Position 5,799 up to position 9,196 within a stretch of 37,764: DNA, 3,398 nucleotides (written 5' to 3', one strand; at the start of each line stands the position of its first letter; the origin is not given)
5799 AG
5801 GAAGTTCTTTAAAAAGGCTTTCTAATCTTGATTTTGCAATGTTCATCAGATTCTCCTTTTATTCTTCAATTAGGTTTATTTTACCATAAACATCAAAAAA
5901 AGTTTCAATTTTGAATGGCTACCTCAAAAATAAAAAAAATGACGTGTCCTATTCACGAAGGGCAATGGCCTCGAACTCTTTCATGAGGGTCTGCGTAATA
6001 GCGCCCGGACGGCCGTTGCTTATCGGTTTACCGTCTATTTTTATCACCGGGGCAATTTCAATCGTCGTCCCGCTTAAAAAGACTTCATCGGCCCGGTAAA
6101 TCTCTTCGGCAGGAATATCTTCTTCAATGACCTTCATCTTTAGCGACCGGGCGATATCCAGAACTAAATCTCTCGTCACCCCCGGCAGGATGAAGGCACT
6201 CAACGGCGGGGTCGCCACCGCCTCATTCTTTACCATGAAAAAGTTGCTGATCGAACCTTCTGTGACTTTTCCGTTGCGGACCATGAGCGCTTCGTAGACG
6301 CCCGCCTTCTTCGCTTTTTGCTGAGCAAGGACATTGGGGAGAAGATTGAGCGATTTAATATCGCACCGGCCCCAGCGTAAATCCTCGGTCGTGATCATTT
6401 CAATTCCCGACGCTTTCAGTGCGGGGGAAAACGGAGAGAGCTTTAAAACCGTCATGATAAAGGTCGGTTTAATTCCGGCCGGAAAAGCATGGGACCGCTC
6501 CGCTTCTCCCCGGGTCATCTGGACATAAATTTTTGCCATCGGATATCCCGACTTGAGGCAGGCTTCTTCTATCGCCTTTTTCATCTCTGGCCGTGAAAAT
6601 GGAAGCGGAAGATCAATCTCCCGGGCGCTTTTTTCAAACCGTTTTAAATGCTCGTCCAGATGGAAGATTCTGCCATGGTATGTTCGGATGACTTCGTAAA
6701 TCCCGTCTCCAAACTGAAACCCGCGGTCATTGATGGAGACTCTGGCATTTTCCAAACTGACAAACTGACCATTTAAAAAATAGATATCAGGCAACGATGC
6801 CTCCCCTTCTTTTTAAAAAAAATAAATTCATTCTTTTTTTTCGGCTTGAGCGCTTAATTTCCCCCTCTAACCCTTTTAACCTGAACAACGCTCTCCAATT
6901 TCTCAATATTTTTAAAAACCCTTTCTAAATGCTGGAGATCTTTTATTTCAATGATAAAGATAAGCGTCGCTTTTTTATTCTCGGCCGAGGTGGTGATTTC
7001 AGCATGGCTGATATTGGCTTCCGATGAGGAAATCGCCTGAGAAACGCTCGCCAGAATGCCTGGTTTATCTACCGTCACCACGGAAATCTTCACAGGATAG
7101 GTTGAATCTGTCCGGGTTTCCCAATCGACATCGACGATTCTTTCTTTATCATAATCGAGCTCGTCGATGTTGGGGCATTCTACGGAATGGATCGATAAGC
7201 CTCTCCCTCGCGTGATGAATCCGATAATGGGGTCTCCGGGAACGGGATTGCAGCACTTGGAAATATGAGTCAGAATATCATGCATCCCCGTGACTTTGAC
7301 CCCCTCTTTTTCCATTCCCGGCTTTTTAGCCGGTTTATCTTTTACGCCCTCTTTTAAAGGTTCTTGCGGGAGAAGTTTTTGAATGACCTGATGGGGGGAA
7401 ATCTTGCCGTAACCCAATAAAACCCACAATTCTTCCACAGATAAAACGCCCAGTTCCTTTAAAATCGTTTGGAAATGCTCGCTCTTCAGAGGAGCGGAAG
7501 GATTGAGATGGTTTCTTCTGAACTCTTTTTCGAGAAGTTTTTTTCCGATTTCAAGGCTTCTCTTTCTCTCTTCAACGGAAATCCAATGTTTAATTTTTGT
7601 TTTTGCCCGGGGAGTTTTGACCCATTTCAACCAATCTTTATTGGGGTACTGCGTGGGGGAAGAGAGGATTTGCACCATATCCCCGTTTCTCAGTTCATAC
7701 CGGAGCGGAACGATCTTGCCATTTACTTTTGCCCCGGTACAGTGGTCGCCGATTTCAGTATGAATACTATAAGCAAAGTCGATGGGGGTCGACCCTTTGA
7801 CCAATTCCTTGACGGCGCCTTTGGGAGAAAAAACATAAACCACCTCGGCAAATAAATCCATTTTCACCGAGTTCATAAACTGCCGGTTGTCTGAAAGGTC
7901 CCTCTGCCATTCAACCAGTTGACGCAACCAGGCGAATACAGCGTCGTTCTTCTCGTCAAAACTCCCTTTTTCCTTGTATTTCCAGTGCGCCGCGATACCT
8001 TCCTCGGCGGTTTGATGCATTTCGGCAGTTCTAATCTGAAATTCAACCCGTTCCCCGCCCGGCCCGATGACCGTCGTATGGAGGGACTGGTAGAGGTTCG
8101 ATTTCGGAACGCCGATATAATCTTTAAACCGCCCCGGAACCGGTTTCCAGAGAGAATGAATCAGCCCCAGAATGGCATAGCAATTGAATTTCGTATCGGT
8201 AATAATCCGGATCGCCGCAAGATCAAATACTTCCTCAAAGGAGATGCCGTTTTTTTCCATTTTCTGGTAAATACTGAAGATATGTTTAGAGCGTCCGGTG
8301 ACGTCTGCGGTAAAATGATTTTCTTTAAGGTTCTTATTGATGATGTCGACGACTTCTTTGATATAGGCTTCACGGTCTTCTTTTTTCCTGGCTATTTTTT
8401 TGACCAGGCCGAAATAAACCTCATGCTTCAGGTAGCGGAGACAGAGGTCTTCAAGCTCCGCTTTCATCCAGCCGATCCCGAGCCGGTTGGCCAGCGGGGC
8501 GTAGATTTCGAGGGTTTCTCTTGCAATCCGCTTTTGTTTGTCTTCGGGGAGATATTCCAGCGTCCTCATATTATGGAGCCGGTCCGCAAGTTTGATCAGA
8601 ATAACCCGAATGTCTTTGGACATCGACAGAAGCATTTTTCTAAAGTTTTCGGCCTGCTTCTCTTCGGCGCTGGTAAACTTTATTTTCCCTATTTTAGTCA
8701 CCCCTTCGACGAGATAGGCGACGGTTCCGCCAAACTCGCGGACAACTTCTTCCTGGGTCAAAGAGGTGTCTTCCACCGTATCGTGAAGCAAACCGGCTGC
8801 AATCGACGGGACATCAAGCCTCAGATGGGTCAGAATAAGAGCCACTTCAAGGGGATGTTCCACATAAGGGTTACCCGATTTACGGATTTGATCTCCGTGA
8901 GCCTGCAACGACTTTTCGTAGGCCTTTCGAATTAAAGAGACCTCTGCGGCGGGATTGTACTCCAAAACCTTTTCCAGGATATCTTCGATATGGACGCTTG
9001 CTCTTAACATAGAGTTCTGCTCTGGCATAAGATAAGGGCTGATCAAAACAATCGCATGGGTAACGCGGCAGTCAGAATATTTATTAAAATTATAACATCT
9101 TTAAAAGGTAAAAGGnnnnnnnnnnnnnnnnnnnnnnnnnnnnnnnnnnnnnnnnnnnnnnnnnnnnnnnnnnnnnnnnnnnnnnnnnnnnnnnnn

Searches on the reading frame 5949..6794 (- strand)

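Call 71: search_protein_families(library=pfam, proteins=[window:5949-6794:-], max_evalue=0.0001)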
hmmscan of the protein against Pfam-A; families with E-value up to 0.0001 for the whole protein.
window:5949-6794:- (281 aa): 1 family
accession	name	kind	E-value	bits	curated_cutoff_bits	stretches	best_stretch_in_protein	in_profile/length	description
PF01063.24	Aminotran_4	-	1.6e-58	198.7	28.5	1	31-253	1-223/223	Amino-transferase class IV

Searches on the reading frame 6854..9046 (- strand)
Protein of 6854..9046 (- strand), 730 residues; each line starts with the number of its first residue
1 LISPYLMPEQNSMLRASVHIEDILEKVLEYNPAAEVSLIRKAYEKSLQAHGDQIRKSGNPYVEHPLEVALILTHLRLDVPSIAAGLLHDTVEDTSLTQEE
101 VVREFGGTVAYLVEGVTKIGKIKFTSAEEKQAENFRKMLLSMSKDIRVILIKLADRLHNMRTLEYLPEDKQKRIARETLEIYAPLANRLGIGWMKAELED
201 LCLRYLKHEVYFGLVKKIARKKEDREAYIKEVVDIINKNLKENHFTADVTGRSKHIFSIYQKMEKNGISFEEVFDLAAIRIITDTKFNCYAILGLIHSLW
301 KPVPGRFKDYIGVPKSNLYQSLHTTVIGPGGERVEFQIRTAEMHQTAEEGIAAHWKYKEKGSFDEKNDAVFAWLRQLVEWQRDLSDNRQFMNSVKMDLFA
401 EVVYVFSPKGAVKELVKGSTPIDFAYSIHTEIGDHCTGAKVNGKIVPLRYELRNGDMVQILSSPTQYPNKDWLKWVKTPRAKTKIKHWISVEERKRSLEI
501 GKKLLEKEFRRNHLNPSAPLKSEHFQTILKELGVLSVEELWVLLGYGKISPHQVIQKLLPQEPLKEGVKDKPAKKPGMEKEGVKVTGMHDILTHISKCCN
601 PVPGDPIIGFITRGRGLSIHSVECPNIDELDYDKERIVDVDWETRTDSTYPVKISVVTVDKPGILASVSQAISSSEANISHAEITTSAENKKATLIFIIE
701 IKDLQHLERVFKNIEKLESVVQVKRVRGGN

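Call 71: search_protein_families(library=pfam, proteins=[window:6854-9046:-], max_evalue=0.0001)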
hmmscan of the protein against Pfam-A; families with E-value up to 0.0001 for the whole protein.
window:6854-9046:- (730 aa): 8 families
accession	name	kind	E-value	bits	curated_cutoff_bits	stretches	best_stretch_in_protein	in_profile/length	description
PF13328.12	HD_4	-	9.9e-52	175.2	27.2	1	44-191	3-155/156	HD domain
PF04607.23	RelA_SpoT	-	2.4e-42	144.2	27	1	251-361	1-112/113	Region found in RelA / SpoT proteins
PF02824.27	TGS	-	4.9e-24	84.6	22.2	1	403-461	1-59/60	TGS domain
PF13291.12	ACT_4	-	8.6e-19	68.4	27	1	647-725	2-80/80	ACT domain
PF19296.4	RelA_AH_RIS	-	1.8e-12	48.2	23.8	1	476-569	4-92/185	RelA/SpoT, AH and RIS domains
PF01966.28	HD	-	7.8e-10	39.5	22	1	61-160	1-116/116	HD domain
PF01842.31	ACT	-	8.2e-09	35.5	27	1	654-718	3-65/66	ACT domain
PF22629.2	ACT_AHAS_ss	-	1.9e-07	31.6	27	1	654-722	1-67/67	AHAS small subunit-like ACT domain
